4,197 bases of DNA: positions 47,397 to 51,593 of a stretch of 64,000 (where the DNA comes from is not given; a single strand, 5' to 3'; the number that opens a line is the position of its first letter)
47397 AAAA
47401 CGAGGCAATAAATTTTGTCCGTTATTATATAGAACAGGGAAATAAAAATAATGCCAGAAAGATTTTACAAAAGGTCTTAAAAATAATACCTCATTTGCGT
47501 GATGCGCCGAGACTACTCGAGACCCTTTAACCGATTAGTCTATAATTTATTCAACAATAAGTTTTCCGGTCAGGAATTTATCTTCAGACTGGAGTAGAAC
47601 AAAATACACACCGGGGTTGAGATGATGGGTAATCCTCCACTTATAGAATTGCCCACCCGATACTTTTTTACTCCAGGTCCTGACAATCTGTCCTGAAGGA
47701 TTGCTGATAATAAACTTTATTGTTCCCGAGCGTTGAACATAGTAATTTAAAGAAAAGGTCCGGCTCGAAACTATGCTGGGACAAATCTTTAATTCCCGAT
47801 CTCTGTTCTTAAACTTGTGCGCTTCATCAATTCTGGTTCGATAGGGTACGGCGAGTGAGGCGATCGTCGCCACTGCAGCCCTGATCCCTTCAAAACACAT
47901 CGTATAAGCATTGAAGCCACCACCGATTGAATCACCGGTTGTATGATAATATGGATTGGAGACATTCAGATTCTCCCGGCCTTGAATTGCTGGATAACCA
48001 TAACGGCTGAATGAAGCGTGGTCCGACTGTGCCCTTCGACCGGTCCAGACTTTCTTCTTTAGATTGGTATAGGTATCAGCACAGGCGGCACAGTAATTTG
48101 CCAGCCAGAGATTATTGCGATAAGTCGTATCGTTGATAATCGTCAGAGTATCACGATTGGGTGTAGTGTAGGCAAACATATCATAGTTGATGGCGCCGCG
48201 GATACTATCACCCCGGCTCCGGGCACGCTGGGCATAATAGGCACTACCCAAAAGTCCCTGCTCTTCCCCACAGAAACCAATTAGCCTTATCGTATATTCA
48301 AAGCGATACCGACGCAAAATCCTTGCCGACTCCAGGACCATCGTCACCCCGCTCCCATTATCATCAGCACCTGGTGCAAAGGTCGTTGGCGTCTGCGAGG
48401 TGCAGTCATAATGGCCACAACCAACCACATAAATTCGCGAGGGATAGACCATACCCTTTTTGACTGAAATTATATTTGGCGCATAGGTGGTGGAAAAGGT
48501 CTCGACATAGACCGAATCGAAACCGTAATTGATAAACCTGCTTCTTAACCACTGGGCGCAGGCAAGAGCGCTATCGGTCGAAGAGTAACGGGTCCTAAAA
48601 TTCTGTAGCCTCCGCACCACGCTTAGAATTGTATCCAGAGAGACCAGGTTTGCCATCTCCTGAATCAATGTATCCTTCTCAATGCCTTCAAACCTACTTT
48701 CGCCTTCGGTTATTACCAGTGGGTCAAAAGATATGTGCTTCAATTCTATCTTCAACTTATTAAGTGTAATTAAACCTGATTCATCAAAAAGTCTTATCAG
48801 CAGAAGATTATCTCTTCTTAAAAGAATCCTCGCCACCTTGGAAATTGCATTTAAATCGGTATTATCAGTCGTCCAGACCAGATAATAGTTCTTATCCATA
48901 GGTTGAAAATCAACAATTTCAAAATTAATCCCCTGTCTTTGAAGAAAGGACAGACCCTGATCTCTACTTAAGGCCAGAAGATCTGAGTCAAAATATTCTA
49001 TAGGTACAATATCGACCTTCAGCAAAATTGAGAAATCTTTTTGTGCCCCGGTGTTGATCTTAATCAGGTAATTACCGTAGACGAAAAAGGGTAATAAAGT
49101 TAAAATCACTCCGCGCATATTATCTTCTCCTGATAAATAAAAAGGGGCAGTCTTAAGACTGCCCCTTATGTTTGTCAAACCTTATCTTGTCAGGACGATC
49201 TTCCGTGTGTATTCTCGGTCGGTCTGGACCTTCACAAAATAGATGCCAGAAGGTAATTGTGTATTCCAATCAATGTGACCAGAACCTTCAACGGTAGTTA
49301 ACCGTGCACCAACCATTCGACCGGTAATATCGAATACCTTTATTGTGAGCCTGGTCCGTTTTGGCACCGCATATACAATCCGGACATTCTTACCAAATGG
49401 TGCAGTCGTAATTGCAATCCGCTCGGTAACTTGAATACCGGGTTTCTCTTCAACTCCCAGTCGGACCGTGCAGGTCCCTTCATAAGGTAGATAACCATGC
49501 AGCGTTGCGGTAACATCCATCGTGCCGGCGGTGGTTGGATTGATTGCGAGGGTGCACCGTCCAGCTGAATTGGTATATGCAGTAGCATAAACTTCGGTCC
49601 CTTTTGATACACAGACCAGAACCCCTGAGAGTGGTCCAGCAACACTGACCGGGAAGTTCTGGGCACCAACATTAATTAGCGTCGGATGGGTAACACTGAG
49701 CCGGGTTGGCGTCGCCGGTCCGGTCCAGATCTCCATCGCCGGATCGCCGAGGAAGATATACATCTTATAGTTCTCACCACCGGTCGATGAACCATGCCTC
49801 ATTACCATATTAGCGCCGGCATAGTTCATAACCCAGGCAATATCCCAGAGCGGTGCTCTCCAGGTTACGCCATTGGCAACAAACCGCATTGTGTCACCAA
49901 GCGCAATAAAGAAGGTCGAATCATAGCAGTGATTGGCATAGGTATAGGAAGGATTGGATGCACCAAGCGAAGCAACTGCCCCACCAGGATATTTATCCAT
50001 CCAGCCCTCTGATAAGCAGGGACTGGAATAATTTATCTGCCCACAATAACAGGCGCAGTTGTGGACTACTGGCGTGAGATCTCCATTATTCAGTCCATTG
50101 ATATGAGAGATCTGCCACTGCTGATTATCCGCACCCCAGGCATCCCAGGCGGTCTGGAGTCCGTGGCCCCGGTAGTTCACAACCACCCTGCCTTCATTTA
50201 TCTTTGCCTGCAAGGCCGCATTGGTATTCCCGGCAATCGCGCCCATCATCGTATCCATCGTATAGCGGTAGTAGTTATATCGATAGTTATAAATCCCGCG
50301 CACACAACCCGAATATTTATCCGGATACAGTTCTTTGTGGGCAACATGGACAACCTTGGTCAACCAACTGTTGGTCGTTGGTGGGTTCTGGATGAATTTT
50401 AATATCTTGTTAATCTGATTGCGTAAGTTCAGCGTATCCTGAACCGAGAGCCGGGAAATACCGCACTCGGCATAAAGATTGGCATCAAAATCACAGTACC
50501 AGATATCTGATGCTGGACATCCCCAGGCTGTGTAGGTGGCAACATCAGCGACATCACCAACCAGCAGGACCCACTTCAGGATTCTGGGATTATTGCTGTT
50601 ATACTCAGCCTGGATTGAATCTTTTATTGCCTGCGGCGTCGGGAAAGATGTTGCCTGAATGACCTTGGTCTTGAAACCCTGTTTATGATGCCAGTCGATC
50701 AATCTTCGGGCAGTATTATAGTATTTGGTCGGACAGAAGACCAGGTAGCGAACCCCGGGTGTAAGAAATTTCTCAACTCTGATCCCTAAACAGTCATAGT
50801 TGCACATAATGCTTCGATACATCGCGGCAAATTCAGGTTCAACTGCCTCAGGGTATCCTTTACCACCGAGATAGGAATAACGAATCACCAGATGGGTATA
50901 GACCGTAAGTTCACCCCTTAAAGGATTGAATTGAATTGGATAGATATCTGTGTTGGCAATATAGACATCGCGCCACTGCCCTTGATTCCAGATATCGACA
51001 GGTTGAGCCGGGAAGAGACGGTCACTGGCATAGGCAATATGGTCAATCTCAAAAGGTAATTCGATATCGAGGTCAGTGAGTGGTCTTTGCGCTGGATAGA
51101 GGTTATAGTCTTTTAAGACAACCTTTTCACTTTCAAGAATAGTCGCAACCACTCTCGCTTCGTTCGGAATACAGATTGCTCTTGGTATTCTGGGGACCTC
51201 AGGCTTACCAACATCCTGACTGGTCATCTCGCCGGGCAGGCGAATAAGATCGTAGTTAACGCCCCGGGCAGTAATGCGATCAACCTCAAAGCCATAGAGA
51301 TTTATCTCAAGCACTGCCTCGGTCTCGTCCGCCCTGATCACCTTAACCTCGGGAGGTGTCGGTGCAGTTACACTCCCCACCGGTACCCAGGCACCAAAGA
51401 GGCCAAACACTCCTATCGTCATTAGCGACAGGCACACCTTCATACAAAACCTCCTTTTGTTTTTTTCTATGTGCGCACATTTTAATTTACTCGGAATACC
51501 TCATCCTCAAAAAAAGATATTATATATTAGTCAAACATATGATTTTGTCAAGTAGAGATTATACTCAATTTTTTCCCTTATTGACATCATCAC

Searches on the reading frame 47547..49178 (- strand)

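Call 38: search_protein_families(library=ncbifam, proteins=[window:47547-49178:-], max_evalue=1e-10)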
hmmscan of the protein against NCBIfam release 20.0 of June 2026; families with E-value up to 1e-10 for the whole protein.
window:47547-49178:- (543 aa): 1 family
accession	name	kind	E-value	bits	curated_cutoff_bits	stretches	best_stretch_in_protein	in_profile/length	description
NF045908.1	AminopepLapALeg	equivalog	1e-24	87.1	600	1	166-418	118-371/396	aminopeptidase LapA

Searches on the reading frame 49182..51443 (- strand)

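Call 38: search_protein_families(library=ncbifam, proteins=[window:49182-51443:-], max_evalue=1e-10)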
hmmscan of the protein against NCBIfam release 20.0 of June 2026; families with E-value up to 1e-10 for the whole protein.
window:49182-51443:- (753 aa): 2 families
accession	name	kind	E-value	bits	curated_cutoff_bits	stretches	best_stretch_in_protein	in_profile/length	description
NF033707.1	T9SS_sortase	equivalog_domain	1.8e-16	59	420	0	326-572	495-732/1095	type IX secretion system sortase PorU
NF052324.1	PorU_rel_Nterm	equivalog_domain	9.7e-11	40.5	450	0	306-573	504-766/879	putative type IX secretion system sortase PorU2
